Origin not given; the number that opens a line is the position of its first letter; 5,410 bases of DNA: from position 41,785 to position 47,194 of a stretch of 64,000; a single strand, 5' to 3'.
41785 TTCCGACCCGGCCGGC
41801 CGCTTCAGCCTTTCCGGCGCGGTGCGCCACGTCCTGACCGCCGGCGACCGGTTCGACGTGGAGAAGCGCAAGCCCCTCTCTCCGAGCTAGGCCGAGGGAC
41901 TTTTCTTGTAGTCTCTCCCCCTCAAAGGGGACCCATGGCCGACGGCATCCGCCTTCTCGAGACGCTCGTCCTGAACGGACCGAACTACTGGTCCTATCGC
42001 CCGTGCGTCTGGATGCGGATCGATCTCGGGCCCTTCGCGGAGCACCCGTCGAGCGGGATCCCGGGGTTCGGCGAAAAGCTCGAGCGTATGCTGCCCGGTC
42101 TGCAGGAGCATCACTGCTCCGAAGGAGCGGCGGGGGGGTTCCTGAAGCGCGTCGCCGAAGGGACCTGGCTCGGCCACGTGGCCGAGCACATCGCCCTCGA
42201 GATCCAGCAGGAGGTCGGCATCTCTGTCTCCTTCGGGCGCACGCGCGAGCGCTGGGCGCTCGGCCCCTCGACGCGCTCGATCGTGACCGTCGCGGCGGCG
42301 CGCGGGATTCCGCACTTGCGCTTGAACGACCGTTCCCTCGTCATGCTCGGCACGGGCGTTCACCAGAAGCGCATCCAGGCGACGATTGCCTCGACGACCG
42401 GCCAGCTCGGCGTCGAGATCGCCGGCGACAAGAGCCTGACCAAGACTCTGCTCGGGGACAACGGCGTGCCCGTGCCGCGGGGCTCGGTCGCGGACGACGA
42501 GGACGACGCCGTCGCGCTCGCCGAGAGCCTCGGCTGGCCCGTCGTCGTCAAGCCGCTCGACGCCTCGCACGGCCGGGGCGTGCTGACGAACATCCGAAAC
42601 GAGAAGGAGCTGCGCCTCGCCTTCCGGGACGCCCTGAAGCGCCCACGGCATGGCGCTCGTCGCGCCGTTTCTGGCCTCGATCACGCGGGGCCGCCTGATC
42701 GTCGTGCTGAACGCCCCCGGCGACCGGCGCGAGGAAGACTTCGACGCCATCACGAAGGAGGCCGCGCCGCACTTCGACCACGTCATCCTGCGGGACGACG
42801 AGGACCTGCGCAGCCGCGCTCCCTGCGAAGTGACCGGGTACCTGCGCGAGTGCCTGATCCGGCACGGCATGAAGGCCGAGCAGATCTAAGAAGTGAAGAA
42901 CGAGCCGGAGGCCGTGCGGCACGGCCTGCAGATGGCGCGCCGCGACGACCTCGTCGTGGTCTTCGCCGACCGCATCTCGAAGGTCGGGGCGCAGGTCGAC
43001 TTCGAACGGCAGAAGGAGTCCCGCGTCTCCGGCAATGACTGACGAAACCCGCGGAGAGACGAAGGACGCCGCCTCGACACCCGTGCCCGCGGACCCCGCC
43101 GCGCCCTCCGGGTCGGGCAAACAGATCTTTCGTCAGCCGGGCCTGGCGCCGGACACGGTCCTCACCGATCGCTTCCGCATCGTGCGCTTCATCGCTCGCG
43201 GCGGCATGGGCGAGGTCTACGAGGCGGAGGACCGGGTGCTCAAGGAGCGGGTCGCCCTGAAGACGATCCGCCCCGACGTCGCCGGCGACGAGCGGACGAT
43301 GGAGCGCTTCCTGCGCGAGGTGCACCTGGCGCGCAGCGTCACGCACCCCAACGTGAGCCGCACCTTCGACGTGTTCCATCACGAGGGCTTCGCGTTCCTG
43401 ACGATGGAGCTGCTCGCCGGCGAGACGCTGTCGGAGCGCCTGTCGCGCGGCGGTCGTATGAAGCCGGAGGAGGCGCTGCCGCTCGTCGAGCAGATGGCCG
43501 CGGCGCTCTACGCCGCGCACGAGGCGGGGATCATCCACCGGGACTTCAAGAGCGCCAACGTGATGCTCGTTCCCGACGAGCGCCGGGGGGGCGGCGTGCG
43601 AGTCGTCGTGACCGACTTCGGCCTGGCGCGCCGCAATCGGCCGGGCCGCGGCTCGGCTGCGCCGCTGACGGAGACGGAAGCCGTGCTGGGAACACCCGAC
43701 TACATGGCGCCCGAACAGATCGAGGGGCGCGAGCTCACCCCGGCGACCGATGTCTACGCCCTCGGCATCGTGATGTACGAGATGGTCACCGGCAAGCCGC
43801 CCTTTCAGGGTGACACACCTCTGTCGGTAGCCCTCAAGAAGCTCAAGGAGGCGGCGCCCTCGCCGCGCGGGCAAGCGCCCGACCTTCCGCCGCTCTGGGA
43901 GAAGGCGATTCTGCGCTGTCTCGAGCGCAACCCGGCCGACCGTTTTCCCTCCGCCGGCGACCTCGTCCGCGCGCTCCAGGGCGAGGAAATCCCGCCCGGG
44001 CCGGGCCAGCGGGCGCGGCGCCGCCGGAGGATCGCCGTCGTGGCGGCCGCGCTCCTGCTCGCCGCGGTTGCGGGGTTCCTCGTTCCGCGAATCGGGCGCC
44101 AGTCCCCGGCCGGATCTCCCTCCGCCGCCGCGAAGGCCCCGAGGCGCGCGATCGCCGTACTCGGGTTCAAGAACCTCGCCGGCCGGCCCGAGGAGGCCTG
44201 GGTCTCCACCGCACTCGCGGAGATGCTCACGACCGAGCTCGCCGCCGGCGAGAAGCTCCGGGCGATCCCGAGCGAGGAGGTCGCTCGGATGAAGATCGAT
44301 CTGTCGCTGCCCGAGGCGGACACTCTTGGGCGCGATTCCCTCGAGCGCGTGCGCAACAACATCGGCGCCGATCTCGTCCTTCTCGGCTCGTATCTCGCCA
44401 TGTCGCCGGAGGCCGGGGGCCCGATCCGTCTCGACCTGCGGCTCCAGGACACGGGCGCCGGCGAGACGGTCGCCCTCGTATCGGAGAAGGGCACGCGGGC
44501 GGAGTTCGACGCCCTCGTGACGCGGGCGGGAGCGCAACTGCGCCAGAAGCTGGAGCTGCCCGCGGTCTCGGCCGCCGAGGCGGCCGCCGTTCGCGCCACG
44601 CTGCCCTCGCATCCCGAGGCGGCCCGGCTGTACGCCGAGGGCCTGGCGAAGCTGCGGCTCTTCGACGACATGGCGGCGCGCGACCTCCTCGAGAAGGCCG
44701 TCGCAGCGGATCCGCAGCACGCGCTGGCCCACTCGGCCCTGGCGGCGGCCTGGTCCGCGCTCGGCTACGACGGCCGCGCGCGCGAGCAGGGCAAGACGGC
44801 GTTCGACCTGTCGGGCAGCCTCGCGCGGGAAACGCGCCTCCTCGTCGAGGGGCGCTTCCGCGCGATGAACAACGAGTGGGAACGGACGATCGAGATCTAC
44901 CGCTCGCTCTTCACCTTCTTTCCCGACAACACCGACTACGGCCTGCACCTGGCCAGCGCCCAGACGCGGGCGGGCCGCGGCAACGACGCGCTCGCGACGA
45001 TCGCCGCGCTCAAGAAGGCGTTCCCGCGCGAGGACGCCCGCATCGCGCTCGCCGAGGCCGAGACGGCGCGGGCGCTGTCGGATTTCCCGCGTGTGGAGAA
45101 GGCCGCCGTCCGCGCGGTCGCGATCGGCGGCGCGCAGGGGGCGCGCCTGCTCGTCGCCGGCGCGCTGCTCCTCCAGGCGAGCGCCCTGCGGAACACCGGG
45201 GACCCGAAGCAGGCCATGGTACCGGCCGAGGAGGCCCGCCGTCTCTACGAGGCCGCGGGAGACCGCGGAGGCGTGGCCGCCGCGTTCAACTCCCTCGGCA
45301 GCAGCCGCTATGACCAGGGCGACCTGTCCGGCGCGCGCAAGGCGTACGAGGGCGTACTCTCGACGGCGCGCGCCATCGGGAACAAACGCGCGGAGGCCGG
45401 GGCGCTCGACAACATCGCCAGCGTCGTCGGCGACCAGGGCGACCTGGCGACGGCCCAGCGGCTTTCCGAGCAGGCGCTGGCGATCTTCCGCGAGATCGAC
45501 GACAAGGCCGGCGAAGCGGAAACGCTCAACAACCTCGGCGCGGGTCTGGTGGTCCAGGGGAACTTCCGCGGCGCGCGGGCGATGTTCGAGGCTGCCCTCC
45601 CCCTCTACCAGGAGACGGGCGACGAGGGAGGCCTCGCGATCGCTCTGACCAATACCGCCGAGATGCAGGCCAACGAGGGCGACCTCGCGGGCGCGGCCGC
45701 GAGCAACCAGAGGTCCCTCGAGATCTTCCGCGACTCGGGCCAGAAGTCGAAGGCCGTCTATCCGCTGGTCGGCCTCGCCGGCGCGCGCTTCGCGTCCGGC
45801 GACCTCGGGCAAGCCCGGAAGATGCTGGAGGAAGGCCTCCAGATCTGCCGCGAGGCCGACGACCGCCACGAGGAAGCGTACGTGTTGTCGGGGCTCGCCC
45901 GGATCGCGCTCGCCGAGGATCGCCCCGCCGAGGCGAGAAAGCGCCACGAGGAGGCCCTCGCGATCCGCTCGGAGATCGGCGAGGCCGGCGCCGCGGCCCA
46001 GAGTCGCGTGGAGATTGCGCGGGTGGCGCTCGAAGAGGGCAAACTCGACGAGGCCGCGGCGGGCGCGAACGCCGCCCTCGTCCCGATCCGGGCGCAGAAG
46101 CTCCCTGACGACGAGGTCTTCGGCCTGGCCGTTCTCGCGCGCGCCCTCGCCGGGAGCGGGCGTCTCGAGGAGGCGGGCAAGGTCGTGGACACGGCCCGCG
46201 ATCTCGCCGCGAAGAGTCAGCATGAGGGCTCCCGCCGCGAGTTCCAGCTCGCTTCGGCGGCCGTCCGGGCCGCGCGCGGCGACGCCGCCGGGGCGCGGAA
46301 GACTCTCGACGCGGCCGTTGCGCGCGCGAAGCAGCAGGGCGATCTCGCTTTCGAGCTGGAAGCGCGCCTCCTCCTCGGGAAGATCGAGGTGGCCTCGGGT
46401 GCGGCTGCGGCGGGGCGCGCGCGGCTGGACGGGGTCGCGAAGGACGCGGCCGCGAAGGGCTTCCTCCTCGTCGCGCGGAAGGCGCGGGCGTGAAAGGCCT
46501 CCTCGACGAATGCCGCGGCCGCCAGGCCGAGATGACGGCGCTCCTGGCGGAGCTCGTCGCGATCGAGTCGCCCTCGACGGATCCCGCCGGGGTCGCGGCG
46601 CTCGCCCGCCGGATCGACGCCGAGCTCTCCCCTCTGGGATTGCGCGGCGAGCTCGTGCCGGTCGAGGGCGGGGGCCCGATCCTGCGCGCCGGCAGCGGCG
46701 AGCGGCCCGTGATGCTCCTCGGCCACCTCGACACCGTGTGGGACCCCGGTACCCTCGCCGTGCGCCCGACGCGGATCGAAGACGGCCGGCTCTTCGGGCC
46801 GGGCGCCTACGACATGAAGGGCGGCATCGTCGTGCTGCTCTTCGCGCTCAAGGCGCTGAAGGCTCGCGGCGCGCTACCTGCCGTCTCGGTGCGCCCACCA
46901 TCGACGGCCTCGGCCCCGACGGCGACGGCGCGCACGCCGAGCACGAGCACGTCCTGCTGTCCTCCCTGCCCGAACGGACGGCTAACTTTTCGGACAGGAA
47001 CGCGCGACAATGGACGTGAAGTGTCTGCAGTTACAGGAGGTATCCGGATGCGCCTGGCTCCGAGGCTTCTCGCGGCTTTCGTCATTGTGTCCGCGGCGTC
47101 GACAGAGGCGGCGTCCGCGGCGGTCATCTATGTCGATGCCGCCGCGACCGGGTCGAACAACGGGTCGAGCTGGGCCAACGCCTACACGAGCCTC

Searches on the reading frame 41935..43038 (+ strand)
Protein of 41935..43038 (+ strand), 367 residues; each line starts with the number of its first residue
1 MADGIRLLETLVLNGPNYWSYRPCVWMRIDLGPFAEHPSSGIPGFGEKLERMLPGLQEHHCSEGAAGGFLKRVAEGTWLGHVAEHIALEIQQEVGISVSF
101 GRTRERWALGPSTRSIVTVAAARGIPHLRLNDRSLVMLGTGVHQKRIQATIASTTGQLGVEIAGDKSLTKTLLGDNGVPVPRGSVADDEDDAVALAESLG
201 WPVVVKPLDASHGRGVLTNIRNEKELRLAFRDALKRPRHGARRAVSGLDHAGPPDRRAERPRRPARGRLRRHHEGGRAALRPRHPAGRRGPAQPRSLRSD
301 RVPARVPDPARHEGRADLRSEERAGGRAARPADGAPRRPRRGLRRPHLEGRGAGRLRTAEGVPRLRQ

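Call 77: search_protein_families(library=pfam, proteins=[window:41935-43038:+], max_evalue=0.001)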
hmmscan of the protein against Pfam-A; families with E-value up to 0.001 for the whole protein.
window:41935-43038:+ (367 aa): 5 families
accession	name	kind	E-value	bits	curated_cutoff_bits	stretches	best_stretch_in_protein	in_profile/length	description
PF18921.5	Cyanophycin_syn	-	9.3e-30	103.4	27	1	27-106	2-81/115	Cyanophycin synthase-like N-terminal domain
PF13549.11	ATP-grasp_5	-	1.7e-07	31.3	27.6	1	169-239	15-90/221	ATP-grasp domain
PF02786.22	CPSase_L_D2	-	8.8e-06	25.8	19.8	1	165-236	1-73/211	Carbamoyl-phosphate synthase L chain, ATP binding domain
PF08443.16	RimK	-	0.00024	21.2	21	1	163-225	1-64/188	RimK-like ATP-grasp domain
PF02222.28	ATP-grasp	-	0.00031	20.9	27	1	173-233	3-63/179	ATP-grasp domain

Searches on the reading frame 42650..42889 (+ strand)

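Call 77: search_protein_families(library=pfam, proteins=[window:42650-42889:+], max_evalue=0.001)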
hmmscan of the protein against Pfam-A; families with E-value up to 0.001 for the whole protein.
window:42650-42889:+ (79 aa): 1 family
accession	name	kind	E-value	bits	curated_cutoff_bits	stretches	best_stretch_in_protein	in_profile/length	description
PF02875.26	Mur_ligase_C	-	0.00025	22.3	28.4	1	7-58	31-84/127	Mur ligase, glutamate ligase domain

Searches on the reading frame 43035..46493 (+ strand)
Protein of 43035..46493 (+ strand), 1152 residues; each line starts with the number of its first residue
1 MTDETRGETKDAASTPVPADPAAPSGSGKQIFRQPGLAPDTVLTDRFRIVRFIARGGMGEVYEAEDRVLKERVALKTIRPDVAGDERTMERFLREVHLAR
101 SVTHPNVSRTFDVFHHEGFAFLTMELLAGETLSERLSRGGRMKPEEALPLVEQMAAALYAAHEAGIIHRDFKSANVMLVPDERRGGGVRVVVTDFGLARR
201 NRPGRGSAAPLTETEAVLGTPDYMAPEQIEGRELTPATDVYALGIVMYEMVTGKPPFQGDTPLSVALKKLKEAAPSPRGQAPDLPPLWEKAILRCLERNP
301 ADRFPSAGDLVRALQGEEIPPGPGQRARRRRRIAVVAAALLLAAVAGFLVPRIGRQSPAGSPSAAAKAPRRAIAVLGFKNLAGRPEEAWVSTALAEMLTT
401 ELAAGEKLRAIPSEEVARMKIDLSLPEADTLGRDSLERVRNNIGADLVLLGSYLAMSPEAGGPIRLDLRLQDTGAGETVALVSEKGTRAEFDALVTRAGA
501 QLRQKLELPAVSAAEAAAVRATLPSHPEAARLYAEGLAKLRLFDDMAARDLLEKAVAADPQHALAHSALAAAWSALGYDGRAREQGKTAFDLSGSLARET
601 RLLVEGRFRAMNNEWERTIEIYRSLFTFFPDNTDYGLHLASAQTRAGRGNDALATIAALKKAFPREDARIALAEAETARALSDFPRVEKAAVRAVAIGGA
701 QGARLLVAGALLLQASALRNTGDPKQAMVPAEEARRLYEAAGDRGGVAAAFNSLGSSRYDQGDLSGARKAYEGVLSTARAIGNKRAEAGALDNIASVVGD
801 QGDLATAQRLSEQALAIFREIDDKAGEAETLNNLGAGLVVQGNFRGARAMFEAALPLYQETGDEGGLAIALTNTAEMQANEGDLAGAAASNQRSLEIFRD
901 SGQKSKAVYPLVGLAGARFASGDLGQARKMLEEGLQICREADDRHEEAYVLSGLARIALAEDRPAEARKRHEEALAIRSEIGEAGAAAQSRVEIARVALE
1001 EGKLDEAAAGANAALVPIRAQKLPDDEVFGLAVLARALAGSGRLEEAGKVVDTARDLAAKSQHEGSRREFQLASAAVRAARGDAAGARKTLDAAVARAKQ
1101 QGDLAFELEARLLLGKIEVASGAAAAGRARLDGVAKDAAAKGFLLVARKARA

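Call 34: search_protein_families(library=pfam, proteins=[window:43035-46493:+], max_evalue=0.001)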
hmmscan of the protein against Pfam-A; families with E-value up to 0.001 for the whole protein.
window:43035-46493:+ (1152 aa): 8 families
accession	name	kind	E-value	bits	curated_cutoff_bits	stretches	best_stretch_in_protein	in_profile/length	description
PF00069.31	Pkinase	-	2e-47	162.2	31.7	1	49-304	3-252/263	Protein kinase domain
PF07714.23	PK_Tyr_Ser-Thr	-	2.2e-30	106.3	23.1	1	50-307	4-251/258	Protein tyrosine and serine/threonine kinase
PF13424.12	TPR_12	-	2.5e-26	92.1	30.1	3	911-979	6-76/77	Tetratricopeptide repeat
PF17874.7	TPR_MalT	-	9.9e-22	78.1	45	1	795-1102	8-314/336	MalT-like TPR region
PF13374.12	TPR_10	-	2e-11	43.9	27.5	1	828-861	2-35/42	Tetratricopeptide repeat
PF14559.12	TPR_19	-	2e-07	31.6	25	1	613-674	5-65/68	Tetratricopeptide repeat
PF13428.12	TPR_14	-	2.2e-05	25.1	23.5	0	913-943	6-36/44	Tetratricopeptide repeat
PF07719.23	TPR_2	-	0.00046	20.5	27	0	828-855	1-28/34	Tetratricopeptide repeat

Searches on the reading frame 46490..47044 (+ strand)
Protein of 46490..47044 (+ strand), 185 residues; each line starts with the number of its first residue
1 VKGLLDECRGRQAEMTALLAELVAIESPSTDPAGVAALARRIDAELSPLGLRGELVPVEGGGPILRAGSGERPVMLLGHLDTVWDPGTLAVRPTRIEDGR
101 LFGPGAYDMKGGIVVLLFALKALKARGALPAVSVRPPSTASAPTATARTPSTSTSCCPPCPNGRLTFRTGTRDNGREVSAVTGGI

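Call 34: search_protein_families(library=pfam, proteins=[window:46490-47044:+], max_evalue=0.001)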
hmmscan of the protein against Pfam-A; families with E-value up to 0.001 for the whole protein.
window:46490-47044:+ (185 aa): 1 family
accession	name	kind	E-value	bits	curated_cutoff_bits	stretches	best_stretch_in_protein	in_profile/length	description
PF01546.33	Peptidase_M20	-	3e-11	44.1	24.6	1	75-134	1-61/206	Peptidase family M20/M25/M40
